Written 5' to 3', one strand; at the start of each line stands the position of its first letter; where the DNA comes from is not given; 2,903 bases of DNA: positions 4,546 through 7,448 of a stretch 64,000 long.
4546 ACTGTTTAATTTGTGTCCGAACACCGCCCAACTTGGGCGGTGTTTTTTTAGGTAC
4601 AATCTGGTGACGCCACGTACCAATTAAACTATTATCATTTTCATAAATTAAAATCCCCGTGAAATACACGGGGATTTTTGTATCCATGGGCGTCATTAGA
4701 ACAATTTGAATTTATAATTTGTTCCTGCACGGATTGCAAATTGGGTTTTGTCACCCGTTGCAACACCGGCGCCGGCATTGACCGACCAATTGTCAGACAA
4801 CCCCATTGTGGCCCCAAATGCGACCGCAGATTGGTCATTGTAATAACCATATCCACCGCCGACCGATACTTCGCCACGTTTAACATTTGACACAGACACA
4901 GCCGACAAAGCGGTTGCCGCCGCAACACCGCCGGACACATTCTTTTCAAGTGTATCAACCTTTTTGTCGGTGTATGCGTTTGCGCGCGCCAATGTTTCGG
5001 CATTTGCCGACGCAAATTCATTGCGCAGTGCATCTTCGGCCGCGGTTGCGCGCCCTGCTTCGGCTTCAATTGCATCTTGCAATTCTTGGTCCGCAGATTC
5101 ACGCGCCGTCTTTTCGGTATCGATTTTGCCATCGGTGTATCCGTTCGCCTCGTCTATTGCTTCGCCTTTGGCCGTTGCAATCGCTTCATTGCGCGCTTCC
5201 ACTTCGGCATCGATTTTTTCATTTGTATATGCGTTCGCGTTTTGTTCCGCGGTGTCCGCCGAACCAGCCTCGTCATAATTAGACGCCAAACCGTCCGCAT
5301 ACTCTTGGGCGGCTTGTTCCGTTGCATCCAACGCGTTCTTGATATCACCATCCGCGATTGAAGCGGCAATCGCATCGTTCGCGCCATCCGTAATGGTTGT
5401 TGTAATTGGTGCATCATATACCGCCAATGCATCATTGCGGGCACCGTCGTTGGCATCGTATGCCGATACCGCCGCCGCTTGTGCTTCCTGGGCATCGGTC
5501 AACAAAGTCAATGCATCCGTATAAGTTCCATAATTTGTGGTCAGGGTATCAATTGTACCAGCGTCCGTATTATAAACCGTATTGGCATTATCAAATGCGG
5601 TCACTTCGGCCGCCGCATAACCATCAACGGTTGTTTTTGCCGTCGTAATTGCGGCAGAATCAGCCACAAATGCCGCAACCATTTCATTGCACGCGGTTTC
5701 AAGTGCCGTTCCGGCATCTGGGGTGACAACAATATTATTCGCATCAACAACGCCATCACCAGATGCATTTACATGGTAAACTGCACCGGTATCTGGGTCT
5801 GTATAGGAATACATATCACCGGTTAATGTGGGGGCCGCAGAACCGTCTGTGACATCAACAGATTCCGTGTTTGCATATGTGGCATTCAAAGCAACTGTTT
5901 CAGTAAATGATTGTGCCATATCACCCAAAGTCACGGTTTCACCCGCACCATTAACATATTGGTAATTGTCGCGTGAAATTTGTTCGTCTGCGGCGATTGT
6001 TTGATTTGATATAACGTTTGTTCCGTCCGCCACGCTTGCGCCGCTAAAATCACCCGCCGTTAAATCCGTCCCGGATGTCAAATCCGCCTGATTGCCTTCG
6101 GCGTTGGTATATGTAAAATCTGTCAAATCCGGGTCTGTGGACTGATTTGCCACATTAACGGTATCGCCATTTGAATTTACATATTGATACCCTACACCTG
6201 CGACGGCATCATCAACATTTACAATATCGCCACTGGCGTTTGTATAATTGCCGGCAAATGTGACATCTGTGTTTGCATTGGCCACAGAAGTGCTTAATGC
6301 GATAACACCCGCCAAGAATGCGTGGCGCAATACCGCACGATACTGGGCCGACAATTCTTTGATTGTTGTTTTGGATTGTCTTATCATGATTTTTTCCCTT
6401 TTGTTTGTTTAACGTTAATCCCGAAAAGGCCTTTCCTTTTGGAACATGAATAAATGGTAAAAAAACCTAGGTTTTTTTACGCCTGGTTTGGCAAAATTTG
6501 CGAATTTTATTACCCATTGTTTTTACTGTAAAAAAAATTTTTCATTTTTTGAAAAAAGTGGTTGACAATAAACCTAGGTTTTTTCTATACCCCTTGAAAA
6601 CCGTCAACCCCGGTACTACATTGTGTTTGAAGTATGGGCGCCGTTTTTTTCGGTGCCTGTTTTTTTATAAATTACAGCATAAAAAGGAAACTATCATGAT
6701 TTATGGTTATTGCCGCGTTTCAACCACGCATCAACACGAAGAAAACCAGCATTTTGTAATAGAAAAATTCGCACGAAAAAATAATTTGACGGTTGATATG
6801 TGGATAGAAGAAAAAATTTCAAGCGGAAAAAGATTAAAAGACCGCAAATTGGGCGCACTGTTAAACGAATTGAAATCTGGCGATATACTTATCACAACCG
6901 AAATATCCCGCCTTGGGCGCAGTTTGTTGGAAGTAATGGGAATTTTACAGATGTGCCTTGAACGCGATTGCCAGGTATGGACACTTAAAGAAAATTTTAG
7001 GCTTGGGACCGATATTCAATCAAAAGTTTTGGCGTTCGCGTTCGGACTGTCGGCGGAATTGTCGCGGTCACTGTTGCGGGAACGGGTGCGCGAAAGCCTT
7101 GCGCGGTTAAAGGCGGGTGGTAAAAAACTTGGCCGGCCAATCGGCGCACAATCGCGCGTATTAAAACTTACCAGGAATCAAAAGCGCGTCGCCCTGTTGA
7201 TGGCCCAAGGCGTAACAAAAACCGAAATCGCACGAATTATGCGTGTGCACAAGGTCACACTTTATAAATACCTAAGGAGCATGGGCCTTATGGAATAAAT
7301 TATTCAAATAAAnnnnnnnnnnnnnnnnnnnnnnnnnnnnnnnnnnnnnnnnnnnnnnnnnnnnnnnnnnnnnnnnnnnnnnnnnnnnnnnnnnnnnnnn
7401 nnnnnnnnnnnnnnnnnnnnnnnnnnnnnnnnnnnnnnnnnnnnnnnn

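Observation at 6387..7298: Hin/Gin-type DNA invertase with two hix-like sites bracketing a -35 element between a trimeric autotransporter adhesin and the recombinase: candidate phase-variation switch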

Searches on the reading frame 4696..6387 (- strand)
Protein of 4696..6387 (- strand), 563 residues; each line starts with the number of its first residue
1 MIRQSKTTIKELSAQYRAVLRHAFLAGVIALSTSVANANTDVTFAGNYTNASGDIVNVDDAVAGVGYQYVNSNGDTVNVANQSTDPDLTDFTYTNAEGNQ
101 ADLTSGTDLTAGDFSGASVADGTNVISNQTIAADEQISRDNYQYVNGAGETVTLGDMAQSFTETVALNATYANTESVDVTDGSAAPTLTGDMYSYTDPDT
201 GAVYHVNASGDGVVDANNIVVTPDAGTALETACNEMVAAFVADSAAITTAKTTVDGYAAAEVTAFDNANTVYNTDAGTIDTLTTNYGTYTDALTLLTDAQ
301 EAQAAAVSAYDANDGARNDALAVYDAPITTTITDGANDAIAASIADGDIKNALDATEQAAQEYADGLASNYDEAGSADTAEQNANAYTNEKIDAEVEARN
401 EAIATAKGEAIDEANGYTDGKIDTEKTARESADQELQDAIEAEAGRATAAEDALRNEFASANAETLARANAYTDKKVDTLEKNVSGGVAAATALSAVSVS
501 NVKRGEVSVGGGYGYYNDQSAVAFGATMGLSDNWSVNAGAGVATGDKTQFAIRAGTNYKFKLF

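Call 5: search_protein_families(library=pfam, proteins=[window:4696-6387:-])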
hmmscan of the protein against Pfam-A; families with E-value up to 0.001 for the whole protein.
window:4696-6387:- (563 aa): 1 family
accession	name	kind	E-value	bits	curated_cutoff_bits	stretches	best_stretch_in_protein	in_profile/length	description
PF03895.21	YadA_anchor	-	5.2e-10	39.7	22.7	1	504-560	6-60/60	YadA-like membrane anchor domain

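Call 48: search_protein_families(library=ncbifam, proteins=[window:4696-6387:-], max_evalue=0.01)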
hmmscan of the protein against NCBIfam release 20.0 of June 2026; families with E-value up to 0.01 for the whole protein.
window:4696-6387:- (563 aa): 0 families

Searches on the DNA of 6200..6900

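Call 51: search_rna_families(source=window, start=6200, end=6900, threshold=evalue, max_evalue=1)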
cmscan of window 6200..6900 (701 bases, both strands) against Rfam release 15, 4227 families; matches with E-value up to 1: 4.
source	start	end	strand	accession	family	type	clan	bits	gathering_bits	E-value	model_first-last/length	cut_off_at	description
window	6462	6582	-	RF04205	MIR2606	Gene; miRNA;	-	23.9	139.7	0.47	1-165/165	no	MIR2606 microRNA precursor family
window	6514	6629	+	RF02393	sau-59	Gene; sRNA;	-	23.9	80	0.83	1-128/128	no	Staphylococcus sRNA sau-59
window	6462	6582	+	RF04205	MIR2606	Gene; miRNA;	-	22.6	139.7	0.87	1-165/165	no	MIR2606 microRNA precursor family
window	6519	6684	+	RF02650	CncR1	Gene; sRNA;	-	21.3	76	0.013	1-213/213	no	Cag non-coding RNA1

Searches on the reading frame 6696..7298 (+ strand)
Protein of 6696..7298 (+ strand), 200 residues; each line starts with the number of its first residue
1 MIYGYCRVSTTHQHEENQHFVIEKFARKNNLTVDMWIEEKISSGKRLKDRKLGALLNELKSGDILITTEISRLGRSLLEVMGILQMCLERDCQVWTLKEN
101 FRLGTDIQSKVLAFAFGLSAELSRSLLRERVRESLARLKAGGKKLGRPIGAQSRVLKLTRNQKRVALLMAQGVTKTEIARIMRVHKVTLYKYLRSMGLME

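Call 5: search_protein_families(library=pfam, proteins=[window:6696-7298:+])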
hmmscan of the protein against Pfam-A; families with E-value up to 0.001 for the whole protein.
window:6696-7298:+ (200 aa): 4 families
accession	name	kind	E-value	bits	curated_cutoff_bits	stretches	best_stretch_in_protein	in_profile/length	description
PF00239.26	Resolvase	-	7.8e-30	104.3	23.3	1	2-143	1-144/145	Resolvase, N terminal domain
PF02796.21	HTH_7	-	0.00013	22.4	23.8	1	157-194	5-43/45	Helix-turn-helix domain of resolvase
PF13384.12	HTH_23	-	0.0002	21.5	24.6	1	163-194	8-39/50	Homeodomain-like domain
PF13551.12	HTH_29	-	0.00072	20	28.1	0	163-195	2-35/64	Winged helix-turn helix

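Call 6: find_homologous_proteins(query=window:6696-7298:+)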
Query window:6696-7298:+ (200 aa): 8000 proteins with E <= 0.001 among 8000 candidates; the best 120 are listed.
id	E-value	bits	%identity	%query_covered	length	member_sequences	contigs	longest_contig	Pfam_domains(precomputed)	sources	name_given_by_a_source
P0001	1.4e-121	421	99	100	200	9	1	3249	PF00239.27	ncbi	-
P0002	1.9e-102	359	83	98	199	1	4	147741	PF00239.27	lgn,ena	-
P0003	1.8e-101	356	83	97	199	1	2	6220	PF00239.27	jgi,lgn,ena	-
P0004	3.2e-101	355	81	100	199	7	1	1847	PF00239.27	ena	-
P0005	7.8e-101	353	83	97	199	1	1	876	PF00239.27,PF02796.22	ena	-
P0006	4.4e-100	351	84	98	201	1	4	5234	PF00239.27,PF02796.22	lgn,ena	-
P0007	4.4e-100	351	84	98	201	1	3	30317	PF00239.27,PF02796.22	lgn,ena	-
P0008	1.1e-99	350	82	98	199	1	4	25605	PF00239.27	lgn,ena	-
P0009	1.1e-99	350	83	98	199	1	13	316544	PF00239.27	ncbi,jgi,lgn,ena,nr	ncbi:MAG: recombinase family protein [Alphaproteobacteria bacterium]|jgi:DNA invertase Pin-like site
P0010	1.8e-99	349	83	98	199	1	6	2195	PF00239.27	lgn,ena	-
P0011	2.8e-99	348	81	99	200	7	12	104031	PF00239.27,PF13384.13,PF02796.22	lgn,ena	-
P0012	2.8e-99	348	82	98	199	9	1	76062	PF00239.27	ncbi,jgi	-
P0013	3.5e-99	348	82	98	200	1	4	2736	PF00239.27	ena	-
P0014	4.2e-99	348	82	98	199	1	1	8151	PF00239.27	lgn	-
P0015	4.5e-99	348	82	98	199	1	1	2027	PF00239.27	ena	-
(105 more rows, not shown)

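Call 7: find_encoding_contigs(protein=window:6696-7298:+, flank=6000, max_places=10)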
Protein window:6696-7298:+ (200 aa): 23 contigs read that carry it; 10 places shown.
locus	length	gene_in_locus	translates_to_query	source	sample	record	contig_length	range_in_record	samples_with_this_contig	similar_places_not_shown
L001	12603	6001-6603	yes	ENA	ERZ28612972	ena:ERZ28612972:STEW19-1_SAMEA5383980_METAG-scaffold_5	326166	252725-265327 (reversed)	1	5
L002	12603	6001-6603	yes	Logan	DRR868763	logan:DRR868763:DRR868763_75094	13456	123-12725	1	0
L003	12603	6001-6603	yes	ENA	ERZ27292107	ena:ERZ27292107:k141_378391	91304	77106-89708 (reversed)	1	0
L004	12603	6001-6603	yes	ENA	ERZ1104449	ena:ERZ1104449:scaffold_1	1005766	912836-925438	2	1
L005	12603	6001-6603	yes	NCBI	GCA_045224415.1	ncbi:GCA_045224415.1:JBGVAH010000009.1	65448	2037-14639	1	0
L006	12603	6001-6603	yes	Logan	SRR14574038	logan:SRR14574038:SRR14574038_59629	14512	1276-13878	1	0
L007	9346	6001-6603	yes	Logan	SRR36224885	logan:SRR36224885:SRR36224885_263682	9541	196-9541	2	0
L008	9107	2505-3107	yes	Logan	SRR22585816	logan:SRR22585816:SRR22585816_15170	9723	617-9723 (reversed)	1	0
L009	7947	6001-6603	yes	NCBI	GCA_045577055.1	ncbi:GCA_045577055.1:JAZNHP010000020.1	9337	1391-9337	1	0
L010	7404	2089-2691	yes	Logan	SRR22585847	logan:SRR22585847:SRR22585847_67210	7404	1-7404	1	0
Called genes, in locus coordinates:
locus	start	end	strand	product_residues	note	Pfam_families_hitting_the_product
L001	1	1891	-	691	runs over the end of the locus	PF01411:tRNA-synt_2c, PF07973:tRNA_SAD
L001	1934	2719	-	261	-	-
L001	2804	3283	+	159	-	-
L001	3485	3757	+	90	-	PF00216:Bac_DNA_binding, PF18291:HU-HIG (weak)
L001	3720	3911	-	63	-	-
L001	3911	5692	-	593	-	PF03895:YadA_anchor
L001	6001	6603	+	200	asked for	PF00239:Resolvase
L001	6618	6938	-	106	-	PF13248:Zn_ribbon_3 (weak), PF13240:Zn_Ribbon_1 (weak), PF05154:TM2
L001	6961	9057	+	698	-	PF22745:Nlig-Ia, PF01653:DNA_ligase_aden, PF03120:OB_DNA_ligase, PF03119:DNA_ligase_ZBD, PF00633:HHH (faint), PF12826:HHH_2, PF14520:HHH_5 (weak), PF00533:BRCT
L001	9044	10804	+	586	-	PF00912:Transgly, PF00905:Transpeptidase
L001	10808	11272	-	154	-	-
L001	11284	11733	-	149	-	-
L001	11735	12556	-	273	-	-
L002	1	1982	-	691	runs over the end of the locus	PF01411:tRNA-synt_2c, PF07973:tRNA_SAD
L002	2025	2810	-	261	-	-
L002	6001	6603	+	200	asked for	PF00239:Resolvase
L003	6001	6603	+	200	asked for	PF00239:Resolvase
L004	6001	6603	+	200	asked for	PF00239:Resolvase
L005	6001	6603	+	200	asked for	PF00239:Resolvase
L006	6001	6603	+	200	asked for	PF00239:Resolvase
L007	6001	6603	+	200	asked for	PF00239:Resolvase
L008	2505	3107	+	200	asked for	PF00239:Resolvase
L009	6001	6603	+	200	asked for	PF00239:Resolvase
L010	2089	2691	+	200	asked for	PF00239:Resolvase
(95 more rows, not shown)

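Call 11: find_related_loci(query=A1, collection=genome_contigs, flank=4000)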
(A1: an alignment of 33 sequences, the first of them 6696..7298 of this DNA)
Query A1 (200 aa) in genome_contigs; peptide patterns used: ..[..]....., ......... (x = any residue, [..] = any of these).
297 stretches matched a pattern; 271 encode a relative of the query (tblastn E <= 1e-3); the best 80 are kept; 80 distinct loci.
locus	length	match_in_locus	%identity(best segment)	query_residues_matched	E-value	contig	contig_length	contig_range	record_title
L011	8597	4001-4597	83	1-199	2e-114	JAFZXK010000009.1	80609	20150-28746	MAG: Alphaproteobacteria bacterium isolate RGIG8185 Water_buffalos_Rumen-3__c698023, whole genome shotgun sequence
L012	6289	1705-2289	83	1-195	5e-109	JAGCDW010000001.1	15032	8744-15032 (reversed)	MAG: Alphaproteobacteria bacterium isolate RGIG9702 Yak_Omasum-2__c5705, whole genome shotgun sequence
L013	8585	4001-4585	83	1-195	3e-107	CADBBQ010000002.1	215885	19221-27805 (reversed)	MAG: uncultured proteobacterium isolate RUG13827 genome assembly, contig: RUG13827_asm_2, whole genome shotgun sequence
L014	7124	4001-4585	78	1-195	9e-107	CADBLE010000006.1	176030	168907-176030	MAG: uncultured proteobacterium isolate RUG14070 genome assembly, contig: RUG14070_asm_6, whole genome shotgun sequence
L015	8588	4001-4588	81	1-196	1e-106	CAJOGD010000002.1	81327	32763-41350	uncultured Alphaproteobacteria bacterium isolate Red_deer_3_mag_193 genome assembly, contig: scaffold_212, whole genome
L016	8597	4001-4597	77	1-199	5e-106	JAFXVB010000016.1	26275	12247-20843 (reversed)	MAG: Alphaproteobacteria bacterium isolate RGIG6772 Sheep_Rumen-3__c384173, whole genome shotgun sequence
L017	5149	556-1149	78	1-198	2e-105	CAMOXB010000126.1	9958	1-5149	MAG: uncultured proteobacterium isolate SRR873609_bin.15_metaWRAP_v1.3_MAG genome assembly, contig: ERZ1756109_4716394,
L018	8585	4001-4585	79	1-195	1e-103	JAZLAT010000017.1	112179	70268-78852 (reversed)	MAG: Candidatus Enterousia sp. isolate T1900045073_TC20190067.MAGScoT_cleanbin_000009 SGB_4624_k141_3773835, whole genom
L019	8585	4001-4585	77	1-195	1e-103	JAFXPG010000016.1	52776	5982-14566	MAG: Alphaproteobacteria bacterium isolate RGIG6621 Sheep_Rumen-1__c1457400, whole genome shotgun sequence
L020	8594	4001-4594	75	1-198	8e-102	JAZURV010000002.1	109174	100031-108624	MAG: Candidatus Enterousia sp. isolate T1900044850_TS20190316.MAGScoT_cleanbin_000038 SGB_3006_k141_6034, whole genome s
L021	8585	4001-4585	81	1-195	5e-101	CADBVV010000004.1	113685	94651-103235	MAG: uncultured proteobacterium isolate RUG14344 genome assembly, contig: RUG14344_asm_4, whole genome shotgun sequence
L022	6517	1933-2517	79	1-195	2e-101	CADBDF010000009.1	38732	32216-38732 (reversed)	MAG: uncultured proteobacterium isolate RUG13870 genome assembly, contig: RUG13870_asm_9, whole genome shotgun sequence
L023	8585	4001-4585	81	1-195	5e-101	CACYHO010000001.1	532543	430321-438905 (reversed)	MAG: uncultured proteobacterium isolate RUG11949 genome assembly, contig: RUG11949_asm_1, whole genome shotgun sequence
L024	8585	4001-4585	81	1-195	4e-101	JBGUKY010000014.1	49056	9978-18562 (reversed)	MAG: Candidatus Enterousia sp. isolate ruminal_MAG_27 ruminal_MAG_27_contig_0014, whole genome shotgun sequence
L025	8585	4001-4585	79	1-195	7e-101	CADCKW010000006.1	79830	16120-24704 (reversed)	MAG: uncultured proteobacterium isolate RUG14746 genome assembly, contig: RUG14746_asm_6, whole genome shotgun sequence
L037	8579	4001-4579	74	1-193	1e-96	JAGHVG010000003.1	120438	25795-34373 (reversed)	MAG: Candidatus Enterousia scatequi isolate E5_MB2_120 c_000000068614, whole genome shotgun sequence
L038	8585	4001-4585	78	1-195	5e-96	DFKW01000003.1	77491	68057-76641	MAG TPA_asm: Alphaproteobacteria bacterium UBA3635 UBA3635_contig_2747, whole genome shotgun sequence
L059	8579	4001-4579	69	1-193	6e-86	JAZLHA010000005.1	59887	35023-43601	MAG: Candidatus Enterousia sp. isolate T1900044989_TA20190051.MAGScoT_cleanbin_000050 SGB_4185_k141_1758631, whole genom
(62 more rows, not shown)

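Call 19: search_protein_families(library=pfam, proteins=[L014:2019-3671:-, L019:1929-3680:-, L020:1929-3707:-, L021:2121-3698:-, L024:1727-3706:-, L025:1308-3698:-, L037:1809-3665:-, L038:1757-3697:-, L059:2203-3624:-, L011:3272-3706:-], max_evalue=0.01)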
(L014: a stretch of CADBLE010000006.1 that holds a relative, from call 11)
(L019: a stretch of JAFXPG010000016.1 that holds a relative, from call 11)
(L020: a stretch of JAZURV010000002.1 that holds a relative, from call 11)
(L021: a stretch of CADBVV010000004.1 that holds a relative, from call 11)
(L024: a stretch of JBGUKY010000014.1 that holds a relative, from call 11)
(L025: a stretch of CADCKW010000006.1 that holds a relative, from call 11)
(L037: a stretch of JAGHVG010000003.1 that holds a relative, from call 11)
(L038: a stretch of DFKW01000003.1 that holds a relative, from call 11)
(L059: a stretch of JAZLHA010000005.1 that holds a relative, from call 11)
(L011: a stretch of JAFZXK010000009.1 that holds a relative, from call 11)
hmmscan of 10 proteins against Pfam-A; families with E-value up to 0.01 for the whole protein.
L014:2019-3671:- (551 aa): 1 family
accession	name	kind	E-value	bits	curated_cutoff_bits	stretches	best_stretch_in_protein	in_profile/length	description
PF03895.21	YadA_anchor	-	7.8e-09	35.9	22.7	1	492-548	6-60/60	YadA-like membrane anchor domain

L019:1929-3680:- (584 aa): 1 family
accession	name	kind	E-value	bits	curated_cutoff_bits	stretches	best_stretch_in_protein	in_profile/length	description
PF03895.21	YadA_anchor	-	1.4e-09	38.3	22.7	1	525-581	6-60/60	YadA-like membrane anchor domain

L020:1929-3707:- (593 aa): 1 family
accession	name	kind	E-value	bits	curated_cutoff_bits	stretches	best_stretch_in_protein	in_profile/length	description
PF03895.21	YadA_anchor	-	6.5e-09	36.2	22.7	1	534-590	6-60/60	YadA-like membrane anchor domain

L021:2121-3698:- (526 aa): 1 family
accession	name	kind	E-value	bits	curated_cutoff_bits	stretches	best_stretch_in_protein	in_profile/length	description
PF03895.21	YadA_anchor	-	2.3e-09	37.6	22.7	1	467-523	6-60/60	YadA-like membrane anchor domain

L024:1727-3706:- (660 aa): 1 family
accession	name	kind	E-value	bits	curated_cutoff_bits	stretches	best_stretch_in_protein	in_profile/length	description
PF03895.21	YadA_anchor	-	1e-07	32.3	22.7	1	601-657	6-60/60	YadA-like membrane anchor domain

L025:1308-3698:- (797 aa): 2 families
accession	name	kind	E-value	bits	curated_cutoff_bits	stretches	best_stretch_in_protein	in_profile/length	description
PF03895.21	YadA_anchor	-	1.7e-09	38.1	22.7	1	737-794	5-60/60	YadA-like membrane anchor domain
PF08702.15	Fib_alpha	-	0.0022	18.6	29.9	0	629-718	30-118/143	Fibrinogen alpha/beta chain family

L037:1809-3665:- (619 aa): 1 family
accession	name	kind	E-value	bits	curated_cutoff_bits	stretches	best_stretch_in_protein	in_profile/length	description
PF03895.21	YadA_anchor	-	1.3e-07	32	22.7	1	559-616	5-60/60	YadA-like membrane anchor domain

L038:1757-3697:- (647 aa): 1 family
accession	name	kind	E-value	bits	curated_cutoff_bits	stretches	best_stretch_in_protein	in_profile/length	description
PF03895.21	YadA_anchor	-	1.9e-09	37.9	22.7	1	587-644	5-60/60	YadA-like membrane anchor domain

L059:2203-3624:- (474 aa): 1 family
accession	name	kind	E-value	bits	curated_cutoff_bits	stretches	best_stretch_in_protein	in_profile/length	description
PF03895.21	YadA_anchor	-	4.1e-10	40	22.7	1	414-471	5-60/60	YadA-like membrane anchor domain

L011:3272-3706:- (145 aa): 0 families
